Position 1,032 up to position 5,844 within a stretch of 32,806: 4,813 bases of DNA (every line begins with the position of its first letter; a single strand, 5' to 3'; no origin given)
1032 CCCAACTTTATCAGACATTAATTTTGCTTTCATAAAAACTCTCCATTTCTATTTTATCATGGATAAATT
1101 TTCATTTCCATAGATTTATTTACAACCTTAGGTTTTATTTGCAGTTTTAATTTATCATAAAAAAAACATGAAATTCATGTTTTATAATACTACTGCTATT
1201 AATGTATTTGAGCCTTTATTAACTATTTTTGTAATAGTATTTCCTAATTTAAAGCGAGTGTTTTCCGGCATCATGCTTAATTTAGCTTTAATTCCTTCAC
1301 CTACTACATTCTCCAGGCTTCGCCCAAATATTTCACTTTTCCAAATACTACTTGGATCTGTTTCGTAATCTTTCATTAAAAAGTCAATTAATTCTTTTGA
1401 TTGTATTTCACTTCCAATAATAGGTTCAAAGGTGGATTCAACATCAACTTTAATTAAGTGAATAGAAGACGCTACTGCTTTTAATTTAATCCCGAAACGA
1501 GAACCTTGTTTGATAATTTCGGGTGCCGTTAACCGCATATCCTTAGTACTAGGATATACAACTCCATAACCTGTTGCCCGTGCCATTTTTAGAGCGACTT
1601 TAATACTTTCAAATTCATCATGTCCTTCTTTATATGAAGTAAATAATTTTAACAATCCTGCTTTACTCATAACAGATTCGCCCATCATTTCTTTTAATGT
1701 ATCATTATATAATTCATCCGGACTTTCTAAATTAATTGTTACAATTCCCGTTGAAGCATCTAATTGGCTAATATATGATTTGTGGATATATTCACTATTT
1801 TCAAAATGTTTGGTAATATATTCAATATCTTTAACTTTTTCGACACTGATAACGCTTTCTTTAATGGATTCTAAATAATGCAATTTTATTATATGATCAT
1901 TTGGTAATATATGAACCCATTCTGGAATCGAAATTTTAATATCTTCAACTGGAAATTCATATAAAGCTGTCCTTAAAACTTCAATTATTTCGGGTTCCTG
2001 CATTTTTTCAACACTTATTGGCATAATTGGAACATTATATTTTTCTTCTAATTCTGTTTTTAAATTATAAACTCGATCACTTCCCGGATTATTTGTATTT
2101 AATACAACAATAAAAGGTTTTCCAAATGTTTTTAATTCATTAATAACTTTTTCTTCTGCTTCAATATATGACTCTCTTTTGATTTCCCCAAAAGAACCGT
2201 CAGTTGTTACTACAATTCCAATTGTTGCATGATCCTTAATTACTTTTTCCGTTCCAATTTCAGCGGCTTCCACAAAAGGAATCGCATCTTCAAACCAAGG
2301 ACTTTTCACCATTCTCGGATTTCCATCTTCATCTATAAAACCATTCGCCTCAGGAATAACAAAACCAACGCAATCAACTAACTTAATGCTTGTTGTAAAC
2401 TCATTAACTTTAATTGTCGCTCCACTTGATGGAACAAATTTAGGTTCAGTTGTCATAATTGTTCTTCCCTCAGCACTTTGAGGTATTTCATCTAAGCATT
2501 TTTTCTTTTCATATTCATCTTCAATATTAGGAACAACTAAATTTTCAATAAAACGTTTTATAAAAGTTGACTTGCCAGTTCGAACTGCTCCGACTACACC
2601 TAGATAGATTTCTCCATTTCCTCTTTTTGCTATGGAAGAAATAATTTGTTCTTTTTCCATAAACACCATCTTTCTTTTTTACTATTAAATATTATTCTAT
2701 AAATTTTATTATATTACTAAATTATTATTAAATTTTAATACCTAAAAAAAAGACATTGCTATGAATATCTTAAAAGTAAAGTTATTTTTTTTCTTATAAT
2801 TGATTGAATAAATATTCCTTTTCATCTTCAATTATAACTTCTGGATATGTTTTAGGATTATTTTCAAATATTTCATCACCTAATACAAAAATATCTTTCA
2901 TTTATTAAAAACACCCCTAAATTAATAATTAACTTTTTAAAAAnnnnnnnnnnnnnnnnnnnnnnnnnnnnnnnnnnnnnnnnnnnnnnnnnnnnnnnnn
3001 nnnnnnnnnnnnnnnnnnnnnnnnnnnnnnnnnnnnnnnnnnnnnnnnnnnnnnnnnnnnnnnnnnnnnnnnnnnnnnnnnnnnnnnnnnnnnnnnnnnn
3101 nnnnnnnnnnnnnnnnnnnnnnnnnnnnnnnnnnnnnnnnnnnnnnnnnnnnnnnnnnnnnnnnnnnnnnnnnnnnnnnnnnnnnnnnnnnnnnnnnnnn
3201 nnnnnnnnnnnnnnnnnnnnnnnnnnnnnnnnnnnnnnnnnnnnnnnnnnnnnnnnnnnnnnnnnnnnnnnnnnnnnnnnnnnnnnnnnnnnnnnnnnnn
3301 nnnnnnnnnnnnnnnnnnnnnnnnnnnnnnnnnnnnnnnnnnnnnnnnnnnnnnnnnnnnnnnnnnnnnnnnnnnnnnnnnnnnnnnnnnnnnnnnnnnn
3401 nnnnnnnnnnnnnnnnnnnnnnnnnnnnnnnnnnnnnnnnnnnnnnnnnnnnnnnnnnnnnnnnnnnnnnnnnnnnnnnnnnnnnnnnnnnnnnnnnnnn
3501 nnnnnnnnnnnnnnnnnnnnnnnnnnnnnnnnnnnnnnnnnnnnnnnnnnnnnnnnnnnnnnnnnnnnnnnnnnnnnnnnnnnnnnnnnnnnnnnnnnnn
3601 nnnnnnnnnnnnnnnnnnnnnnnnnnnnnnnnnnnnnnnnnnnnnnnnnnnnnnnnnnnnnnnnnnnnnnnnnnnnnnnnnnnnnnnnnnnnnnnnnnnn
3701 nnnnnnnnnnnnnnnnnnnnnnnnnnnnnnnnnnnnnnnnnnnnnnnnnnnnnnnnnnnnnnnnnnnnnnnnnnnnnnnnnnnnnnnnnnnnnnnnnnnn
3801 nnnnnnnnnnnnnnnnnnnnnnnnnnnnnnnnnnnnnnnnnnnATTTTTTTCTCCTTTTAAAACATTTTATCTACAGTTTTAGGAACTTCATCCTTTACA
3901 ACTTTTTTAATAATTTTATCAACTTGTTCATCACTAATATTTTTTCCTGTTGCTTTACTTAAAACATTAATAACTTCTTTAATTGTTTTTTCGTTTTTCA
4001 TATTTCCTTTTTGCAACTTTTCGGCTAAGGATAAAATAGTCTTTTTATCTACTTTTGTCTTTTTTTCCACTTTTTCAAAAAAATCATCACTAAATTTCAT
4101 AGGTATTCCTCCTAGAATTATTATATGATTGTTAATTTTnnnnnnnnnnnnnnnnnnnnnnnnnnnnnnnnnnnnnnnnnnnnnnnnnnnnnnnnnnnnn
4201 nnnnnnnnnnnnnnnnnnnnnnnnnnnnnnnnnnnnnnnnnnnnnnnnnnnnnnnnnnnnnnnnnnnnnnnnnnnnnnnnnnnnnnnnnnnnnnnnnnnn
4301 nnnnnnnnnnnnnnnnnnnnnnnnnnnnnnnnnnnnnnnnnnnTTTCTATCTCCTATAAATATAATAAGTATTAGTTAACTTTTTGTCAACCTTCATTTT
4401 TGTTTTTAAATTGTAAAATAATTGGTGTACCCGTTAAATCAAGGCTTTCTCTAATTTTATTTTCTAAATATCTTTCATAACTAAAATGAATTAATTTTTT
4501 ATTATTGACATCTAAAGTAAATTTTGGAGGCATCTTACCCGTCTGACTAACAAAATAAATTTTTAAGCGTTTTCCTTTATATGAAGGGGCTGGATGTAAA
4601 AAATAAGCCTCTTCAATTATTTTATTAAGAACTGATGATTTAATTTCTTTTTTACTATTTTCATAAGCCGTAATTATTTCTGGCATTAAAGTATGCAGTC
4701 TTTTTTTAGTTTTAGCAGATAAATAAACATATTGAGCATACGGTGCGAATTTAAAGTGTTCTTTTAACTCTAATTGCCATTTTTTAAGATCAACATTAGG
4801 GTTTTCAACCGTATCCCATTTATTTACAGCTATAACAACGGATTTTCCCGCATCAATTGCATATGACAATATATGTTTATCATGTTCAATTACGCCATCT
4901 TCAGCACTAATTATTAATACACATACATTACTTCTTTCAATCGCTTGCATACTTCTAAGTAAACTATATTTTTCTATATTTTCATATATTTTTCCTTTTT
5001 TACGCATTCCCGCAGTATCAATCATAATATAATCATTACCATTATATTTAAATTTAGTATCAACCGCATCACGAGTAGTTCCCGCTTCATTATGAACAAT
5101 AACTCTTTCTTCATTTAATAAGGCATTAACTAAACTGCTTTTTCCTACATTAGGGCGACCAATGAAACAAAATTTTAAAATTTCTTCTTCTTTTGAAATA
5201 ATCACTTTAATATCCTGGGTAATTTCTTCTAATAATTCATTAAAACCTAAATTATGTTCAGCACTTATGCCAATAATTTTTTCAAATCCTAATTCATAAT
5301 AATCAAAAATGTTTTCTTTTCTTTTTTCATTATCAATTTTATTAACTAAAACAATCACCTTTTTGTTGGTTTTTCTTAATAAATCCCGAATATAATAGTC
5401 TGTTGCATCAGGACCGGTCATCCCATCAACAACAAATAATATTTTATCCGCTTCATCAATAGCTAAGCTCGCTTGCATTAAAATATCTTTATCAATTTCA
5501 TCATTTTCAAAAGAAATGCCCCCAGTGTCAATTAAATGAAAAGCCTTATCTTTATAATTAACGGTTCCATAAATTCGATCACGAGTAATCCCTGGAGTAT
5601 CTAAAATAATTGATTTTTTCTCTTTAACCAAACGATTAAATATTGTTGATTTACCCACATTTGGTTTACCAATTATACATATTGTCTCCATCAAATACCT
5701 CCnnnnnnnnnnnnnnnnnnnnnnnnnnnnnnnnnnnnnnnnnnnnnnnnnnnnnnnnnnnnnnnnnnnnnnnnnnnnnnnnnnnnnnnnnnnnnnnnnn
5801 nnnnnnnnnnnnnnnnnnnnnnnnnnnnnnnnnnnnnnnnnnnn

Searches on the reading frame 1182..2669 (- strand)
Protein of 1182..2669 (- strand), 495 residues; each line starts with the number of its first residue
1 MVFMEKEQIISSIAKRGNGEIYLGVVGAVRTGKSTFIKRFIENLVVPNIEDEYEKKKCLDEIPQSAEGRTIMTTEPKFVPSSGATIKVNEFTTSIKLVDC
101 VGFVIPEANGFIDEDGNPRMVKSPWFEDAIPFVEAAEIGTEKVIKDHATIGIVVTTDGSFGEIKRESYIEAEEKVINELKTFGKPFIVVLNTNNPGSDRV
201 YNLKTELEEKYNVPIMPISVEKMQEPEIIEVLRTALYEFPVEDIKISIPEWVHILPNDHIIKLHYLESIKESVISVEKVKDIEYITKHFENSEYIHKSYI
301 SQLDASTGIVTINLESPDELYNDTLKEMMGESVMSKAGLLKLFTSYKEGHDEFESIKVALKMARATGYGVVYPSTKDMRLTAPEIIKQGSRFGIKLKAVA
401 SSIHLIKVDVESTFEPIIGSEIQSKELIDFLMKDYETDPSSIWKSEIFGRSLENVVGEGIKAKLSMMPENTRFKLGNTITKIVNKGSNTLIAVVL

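Call 75: search_protein_families(library=pfam, proteins=[window:1182-2669:-], max_evalue=0.00001)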
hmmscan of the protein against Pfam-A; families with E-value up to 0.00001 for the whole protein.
window:1182-2669:- (495 aa): 3 families
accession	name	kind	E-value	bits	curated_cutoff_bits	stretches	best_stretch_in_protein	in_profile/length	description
PF09547.16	SpoIVA_ATPase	-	2.6e-103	345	26.6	1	4-240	1-237/237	Stage IV sporulation protein A, ATPase domain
PF20438.3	SpoIVA_middle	-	1e-53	182.5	25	1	241-419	1-179/179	Stage IV sporulation protein A, middle domain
PF20439.3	SpoIVA_C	-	1.9e-26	92.5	25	1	420-495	1-76/76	Sporulation stage IV protein A, C-terminal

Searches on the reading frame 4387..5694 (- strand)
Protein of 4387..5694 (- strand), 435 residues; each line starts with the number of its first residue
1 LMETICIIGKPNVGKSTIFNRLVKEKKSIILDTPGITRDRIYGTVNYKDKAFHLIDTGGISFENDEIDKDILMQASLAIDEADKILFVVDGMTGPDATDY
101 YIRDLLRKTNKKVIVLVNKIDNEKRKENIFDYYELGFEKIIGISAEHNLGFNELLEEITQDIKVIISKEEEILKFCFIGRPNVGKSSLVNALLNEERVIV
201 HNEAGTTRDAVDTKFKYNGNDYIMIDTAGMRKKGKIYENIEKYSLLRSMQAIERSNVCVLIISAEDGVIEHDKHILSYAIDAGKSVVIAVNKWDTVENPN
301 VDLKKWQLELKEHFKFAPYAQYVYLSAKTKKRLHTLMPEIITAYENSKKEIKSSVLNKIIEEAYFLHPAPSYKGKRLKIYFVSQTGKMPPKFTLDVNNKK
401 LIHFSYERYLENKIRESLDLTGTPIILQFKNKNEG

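Call 75: search_protein_families(library=pfam, proteins=[window:4387-5694:-], max_evalue=0.00001)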
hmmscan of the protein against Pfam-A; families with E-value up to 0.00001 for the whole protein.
window:4387-5694:- (435 aa): 14 families
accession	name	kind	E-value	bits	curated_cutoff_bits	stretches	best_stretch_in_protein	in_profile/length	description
PF01926.29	MMR_HSR1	-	5.3e-57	191.3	21.9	2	4-119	1-113/113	50S ribosome-binding GTPase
PF02421.24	FeoB_N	-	9e-31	106.9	27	2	4-158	2-156/156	Ferrous iron transport protein B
PF14714.11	KH_dom-like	-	1.2e-28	99.6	27.3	1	351-430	2-81/81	KH-domain-like of EngA bacterial GTPase enzymes, C-terminal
PF00009.33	GTP_EFTU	-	1.8e-24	86.8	26.5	2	171-343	2-185/188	Elongation factor Tu GTP binding domain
PF03193.22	RsgA_GTPase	-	3.2e-11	43.8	30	0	93-232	33-170/174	RsgA GTPase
PF08477.19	Roc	-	1.5e-09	38.6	27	0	5-121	2-119/119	Ras of Complex, Roc, domain of DAPkinase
PF00350.29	Dynamin_N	-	1.7e-09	38.4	27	0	177-209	3-34/168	Dynamin family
PF00071.28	Ras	-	1.2e-08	35.1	21.6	0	174-343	1-159/162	Ras family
PF04548.22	AIG1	-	5.1e-08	32.9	27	0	177-276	5-104/212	AIG1 family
PF10662.15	PduV-EutP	-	1.2e-07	32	21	0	2-158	1-141/143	Ethanolamine utilisation - propanediol utilisation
PF16897.10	MMR_HSR1_Xtn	-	7.1e-07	29.6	35.2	0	111-162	56-104/106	C-terminal region of MMR_HSR1 domain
PF00910.28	RNA_helicase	-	1.4e-06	29.1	21.5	0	176-238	2-66/105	RNA helicase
PF09439.16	SRPRB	-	2.6e-06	27.3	25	0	3-92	4-83/178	Signal recognition particle receptor beta subunit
PF13238.12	AAA_18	-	7.8e-06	26.8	29.4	0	5-96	1-84/128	AAA domain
